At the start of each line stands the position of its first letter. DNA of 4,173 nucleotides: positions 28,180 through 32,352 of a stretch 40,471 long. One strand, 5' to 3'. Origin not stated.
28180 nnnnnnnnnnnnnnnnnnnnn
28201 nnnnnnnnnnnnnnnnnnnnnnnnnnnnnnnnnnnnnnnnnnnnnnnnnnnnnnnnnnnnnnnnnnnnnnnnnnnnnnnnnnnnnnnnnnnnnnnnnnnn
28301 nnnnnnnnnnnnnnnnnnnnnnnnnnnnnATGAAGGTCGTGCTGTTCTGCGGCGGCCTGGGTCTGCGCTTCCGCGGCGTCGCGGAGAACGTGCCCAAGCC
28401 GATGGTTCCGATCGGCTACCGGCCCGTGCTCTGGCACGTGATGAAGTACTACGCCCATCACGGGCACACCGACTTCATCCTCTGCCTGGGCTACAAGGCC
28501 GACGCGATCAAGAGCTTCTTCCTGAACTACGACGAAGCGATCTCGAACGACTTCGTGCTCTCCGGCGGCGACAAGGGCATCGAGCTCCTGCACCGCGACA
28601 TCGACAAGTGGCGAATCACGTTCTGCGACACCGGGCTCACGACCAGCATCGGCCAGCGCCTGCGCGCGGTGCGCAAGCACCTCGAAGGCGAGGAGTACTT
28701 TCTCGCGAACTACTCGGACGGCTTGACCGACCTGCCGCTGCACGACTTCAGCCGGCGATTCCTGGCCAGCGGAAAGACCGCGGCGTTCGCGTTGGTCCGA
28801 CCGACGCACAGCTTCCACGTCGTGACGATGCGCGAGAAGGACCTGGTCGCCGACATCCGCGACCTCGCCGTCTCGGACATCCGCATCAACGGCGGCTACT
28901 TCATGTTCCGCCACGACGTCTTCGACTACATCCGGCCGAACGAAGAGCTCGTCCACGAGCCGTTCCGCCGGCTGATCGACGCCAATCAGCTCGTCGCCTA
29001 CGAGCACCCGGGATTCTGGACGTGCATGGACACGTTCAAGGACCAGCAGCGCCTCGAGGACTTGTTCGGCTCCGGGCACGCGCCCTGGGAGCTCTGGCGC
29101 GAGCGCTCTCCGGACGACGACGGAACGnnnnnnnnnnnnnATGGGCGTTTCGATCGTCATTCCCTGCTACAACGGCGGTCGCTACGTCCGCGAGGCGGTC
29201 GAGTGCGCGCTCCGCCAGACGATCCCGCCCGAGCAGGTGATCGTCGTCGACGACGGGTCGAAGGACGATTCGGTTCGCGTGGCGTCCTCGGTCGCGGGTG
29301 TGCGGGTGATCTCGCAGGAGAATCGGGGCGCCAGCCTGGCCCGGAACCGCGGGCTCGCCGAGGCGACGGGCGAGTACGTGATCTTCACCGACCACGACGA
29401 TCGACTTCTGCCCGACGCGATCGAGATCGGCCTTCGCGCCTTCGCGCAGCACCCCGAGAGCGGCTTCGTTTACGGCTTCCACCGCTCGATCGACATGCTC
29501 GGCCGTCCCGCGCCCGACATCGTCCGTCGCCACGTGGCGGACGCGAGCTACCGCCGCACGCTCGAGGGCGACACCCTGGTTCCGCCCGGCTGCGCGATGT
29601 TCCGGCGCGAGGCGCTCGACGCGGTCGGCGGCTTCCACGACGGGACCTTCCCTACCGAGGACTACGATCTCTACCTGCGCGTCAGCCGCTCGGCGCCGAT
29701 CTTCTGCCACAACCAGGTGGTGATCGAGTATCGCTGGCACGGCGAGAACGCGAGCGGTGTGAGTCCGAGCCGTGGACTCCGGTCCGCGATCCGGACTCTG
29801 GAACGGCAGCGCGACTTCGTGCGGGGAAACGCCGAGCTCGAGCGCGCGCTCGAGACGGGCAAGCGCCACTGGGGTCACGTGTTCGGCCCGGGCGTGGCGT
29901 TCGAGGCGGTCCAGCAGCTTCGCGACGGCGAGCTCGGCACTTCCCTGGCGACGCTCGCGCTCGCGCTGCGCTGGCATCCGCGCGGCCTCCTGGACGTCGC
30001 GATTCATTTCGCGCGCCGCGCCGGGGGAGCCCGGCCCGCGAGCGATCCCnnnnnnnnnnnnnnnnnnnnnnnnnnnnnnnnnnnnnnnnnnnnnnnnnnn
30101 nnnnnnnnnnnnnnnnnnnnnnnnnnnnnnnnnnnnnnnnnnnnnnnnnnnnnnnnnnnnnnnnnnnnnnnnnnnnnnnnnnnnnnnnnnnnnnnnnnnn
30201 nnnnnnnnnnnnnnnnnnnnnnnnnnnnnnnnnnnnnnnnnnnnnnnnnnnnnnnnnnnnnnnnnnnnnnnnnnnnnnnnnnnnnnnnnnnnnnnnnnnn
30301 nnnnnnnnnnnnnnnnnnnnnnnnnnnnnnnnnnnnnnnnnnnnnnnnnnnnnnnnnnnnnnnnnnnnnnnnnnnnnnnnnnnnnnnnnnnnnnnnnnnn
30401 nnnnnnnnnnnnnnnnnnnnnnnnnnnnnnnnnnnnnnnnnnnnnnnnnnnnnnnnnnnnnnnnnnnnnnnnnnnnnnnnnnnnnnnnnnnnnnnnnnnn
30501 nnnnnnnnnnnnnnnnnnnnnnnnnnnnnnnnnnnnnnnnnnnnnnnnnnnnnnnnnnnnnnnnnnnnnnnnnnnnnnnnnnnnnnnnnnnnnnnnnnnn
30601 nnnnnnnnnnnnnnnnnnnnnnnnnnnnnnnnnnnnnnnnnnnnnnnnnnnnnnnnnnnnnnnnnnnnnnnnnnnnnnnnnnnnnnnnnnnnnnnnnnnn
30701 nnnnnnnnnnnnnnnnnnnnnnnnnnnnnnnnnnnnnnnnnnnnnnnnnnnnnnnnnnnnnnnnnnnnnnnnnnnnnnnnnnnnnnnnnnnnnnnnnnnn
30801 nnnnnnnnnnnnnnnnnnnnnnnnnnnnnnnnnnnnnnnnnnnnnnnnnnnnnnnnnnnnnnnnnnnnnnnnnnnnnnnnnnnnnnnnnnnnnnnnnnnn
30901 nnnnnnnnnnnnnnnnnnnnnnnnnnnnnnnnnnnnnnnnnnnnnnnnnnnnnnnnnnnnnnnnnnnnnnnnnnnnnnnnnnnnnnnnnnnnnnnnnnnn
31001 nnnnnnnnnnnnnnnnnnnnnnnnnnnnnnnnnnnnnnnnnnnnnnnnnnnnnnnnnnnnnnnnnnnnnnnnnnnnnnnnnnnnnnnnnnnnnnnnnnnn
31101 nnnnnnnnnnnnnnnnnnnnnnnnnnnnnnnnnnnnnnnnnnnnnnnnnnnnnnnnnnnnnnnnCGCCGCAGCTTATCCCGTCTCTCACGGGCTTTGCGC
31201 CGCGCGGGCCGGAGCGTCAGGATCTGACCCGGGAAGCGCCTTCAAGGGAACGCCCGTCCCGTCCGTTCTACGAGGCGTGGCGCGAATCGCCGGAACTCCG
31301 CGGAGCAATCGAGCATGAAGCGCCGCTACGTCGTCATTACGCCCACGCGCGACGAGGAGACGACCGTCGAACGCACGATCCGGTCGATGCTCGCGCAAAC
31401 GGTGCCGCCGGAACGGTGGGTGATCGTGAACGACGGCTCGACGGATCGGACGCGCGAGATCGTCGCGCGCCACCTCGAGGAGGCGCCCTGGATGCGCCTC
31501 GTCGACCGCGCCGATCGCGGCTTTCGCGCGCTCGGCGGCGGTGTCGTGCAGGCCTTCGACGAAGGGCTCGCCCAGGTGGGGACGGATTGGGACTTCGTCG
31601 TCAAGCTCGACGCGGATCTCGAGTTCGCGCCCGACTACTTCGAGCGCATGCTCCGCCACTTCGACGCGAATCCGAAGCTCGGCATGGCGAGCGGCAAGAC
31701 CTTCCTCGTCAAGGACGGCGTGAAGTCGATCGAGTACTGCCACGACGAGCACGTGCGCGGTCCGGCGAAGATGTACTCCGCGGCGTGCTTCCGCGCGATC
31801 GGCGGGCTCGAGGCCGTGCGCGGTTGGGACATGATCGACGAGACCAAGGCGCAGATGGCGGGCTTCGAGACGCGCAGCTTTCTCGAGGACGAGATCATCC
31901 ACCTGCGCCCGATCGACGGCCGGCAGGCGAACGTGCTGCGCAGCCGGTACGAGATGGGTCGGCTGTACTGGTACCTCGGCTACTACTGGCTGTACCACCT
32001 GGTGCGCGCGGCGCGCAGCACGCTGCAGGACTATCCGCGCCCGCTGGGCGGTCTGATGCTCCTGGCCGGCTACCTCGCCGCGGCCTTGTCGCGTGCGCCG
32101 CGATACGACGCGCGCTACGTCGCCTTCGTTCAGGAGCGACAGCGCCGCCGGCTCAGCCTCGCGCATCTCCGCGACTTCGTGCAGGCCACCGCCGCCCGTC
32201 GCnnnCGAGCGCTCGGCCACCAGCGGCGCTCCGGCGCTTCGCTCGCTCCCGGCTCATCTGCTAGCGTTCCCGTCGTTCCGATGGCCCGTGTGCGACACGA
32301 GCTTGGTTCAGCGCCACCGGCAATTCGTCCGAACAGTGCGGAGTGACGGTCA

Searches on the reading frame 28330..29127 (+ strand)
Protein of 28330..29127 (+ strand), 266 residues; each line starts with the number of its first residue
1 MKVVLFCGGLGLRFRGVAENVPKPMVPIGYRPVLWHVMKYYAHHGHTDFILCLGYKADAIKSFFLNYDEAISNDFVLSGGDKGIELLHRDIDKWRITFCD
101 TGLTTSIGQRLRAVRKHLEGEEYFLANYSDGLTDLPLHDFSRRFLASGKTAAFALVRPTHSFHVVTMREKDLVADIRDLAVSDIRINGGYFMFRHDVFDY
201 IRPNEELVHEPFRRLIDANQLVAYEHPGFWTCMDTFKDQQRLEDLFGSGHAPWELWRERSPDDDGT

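Call 14: search_protein_families(library=pfam, proteins=[window:28330-29127:+], max_evalue=0.1)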
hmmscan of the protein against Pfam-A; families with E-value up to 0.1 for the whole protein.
window:28330-29127:+ (266 aa): 2 families
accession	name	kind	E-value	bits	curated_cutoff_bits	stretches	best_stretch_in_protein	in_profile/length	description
PF00483.29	NTP_transferase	-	4.2e-06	27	21.2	1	3-201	2-188/245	Nucleotidyl transferase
PF12804.13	NTP_transf_3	-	0.0038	17.9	27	1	4-116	2-112/160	MobA-like NTP transferase domain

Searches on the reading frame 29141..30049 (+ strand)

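Call 14: search_protein_families(library=pfam, proteins=[window:29141-30049:+], max_evalue=0.1)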
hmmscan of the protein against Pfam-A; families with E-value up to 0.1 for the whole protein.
window:29141-30049:+ (303 aa): 5 families
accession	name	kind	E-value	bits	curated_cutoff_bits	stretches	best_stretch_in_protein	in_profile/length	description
PF00535.33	Glycos_transf_2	-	6.6e-35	121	23.3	1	4-162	1-167/168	Glycosyl transferase family 2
PF13641.12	Glyco_tranf_2_3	-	5.5e-17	63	27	1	3-183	3-196/230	Glycosyltransferase like family 2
PF10111.15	Glyco_tranf_2_2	-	1.8e-16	60.9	27.3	1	4-226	1-241/276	Glycosyltransferase like family 2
PF13632.12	Glyco_trans_2_3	-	1.8e-06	28.4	27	1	79-182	1-107/198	Glycosyl transferase family group 2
PF13506.12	Glyco_transf_21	-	0.031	14.2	21.7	1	69-166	23-121/174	Glycosyl transferase family 21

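Call 45: search_protein_families(library=ncbifam, proteins=[window:29141-30049:+], max_evalue=0.01)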
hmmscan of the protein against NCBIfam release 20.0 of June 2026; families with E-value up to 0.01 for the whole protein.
window:29141-30049:+ (303 aa): 26 families (the best 25 are shown)
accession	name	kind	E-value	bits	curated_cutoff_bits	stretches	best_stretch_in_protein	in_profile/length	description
NF041875.1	EPS_EpsD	equivalog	8.6e-25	87.8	370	1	3-191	1-199/325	exopolysaccharide biosynthesis glycosyltransferase EpsD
NF007482.0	PRK10073.1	equivalog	2.5e-24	85.9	423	1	3-93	8-102/334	glycosyltransferase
TIGR03937.1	PgaC_IcaA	equivalog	4.7e-19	68.6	422.3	1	2-177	46-229/407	poly-beta-1,6-N-acetyl-D-glucosamine synthase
TIGR03965.1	mycofact_glyco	equivalog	6.2e-18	64.9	280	1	3-87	76-165/467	mycofactocin biosynthesis glycosyltransferase MftF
TIGR04283.1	glyco_like_mftF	equivalog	2e-17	63.5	182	1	3-195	1-183/221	TIGR04283 family arsenosugar biosynthesis glycosyltransferase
NF047683.1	TeichurnBiosyTuaG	equivalog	1.1e-16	61.2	400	1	3-129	8-138/252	teichuronic acid biosynthesis protein TuaG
NF053739.1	GlytfEpsEBac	equivalog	6.8e-12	44.9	450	1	3-181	3-185/265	glycosyltransferase EpsE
NF050050.1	ProtGlycPglI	equivalog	2.1e-10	40.4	500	1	3-99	4-106/306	GalNAc(5)-diNAcBac-PP-undecaprenol beta-1,3-glucosyltransferase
NF041394.1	GtaseAglG_Halo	equivalog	2.7e-10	40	440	1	1-95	1-101/304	glucosyl-dolichyl phosphate glucuronosyltransferase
NF038302.1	EPS_HpsE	equivalog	2.9e-09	36.3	300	1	3-108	3-118/307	hormogonium polysaccharide biosynthesis glycosyltransferase HpsE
NF038299.1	EPS_HpsN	equivalog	4.6e-09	35.7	425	1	3-112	3-117/317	hormogonium polysaccharide biosynthesis glycosyltransferase HpsN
TIGR04182.1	glyco_TIGR04182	equivalog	1.8e-07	30.9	325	1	3-95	2-91/293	S-layer glycoprotein N-glycosyltransferase AglJ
TIGR03111.1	glyc2_xrt_Gpos1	hypoth_equivalog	2e-07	30.2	363.95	1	3-106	51-161/439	TIGR03111 family XrtG-associated glycosyltransferase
NF007453.0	PRK10018.1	equivalog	6.5e-07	29.3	382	1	3-112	8-122/280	colanic acid biosynthesis glycosyltransferase WcaA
TIGR04017.1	WcaA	equivalog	1.1e-06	28.5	495.75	1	3-111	7-120/279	colanic acid biosynthesis glycosyltransferase WcaA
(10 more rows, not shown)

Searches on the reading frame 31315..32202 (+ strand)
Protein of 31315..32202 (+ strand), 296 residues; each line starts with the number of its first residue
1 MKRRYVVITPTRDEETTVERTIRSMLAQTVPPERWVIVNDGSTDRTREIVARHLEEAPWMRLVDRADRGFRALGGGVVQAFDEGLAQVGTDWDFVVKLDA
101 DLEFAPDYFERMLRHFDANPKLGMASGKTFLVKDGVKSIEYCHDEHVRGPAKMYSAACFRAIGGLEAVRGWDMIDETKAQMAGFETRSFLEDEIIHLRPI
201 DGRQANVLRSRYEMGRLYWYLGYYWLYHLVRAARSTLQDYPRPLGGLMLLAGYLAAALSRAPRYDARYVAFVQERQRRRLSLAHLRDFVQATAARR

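Call 14: search_protein_families(library=pfam, proteins=[window:31315-32202:+], max_evalue=0.1)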
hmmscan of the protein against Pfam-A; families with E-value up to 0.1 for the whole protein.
window:31315-32202:+ (296 aa): 4 families
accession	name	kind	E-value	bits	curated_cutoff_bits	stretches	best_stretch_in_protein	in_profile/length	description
PF00535.33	Glycos_transf_2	-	4.8e-20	72.6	23.3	1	7-121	2-108/168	Glycosyl transferase family 2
PF13641.12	Glyco_tranf_2_3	-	4.6e-07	30.5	27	1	5-131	3-125/230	Glycosyltransferase like family 2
PF13704.12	Glyco_tranf_2_4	-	0.0017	19.3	27.5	1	12-101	1-81/98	Glycosyl transferase family 2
PF10111.15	Glyco_tranf_2_2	-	0.024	14.6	27.3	1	7-114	2-104/276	Glycosyltransferase like family 2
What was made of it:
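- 31315..32205 (+): GT2 glycosyltransferase directly upstream of the triad. Pfam Glycos_transf_2 E 5e-20 (call 14).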

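Call 45: search_protein_families(library=ncbifam, proteins=[window:31315-32202:+], max_evalue=0.01)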
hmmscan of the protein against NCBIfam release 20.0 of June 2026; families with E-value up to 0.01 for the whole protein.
window:31315-32202:+ (296 aa): 15 families
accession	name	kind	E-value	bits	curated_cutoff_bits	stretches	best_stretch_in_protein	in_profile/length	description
TIGR03937.1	PgaC_IcaA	equivalog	2e-11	43.5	422.3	1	7-127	49-161/407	poly-beta-1,6-N-acetyl-D-glucosamine synthase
NF047683.1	TeichurnBiosyTuaG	equivalog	2.8e-09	37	400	1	6-137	9-132/252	teichuronic acid biosynthesis protein TuaG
NF007482.0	PRK10073.1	equivalog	6.2e-09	35.3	423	1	6-115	9-109/334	glycosyltransferase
TIGR03469.1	HpnB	hypoth_equivalog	7.7e-09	35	379.25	1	6-119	47-163/386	hopene-associated glycosyltransferase HpnB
NF053846.1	glyco_with_XrtP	equivalog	2.3e-08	33.2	520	1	7-112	45-154/440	XrtP-associated glycosyltransferase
NF041875.1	EPS_EpsD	equivalog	8.5e-07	28.7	370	1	7-119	3-107/325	exopolysaccharide biosynthesis glycosyltransferase EpsD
TIGR03965.1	mycofact_glyco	equivalog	5.9e-05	22.1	280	1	6-128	77-190/467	mycofactocin biosynthesis glycosyltransferase MftF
NF045692.1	OglycostaseCruG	equivalog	0.00015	20.8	600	1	6-110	44-146/386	2'-O-glycosyltransferase CruG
NF041865.1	EpsU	equivalog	0.00041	19.5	700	1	2-118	38-149/394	exopolysaccharide biosynthesis GT2 family glycosyltransferase EpsU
NF010496.0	PRK13915.1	equivalog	0.0007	18.8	262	1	4-115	32-141/307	glucosyl-3-phosphoglycerate synthase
NF038299.1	EPS_HpsN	equivalog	0.0013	17.8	425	1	7-131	5-121/317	hormogonium polysaccharide biosynthesis glycosyltransferase HpsN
TIGR04182.1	glyco_TIGR04182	equivalog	0.0014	18.1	325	1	6-114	3-95/293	S-layer glycoprotein N-glycosyltransferase AglJ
TIGR03111.1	glyc2_xrt_Gpos1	hypoth_equivalog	0.0017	17.2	363.95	1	7-140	53-180/439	TIGR03111 family XrtG-associated glycosyltransferase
TIGR04283.1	glyco_like_mftF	equivalog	0.0019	17.8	182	1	7-52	3-48/221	TIGR04283 family arsenosugar biosynthesis glycosyltransferase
NF053739.1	GlytfEpsEBac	equivalog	0.0086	15.1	450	0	12-55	10-53/265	glycosyltransferase EpsE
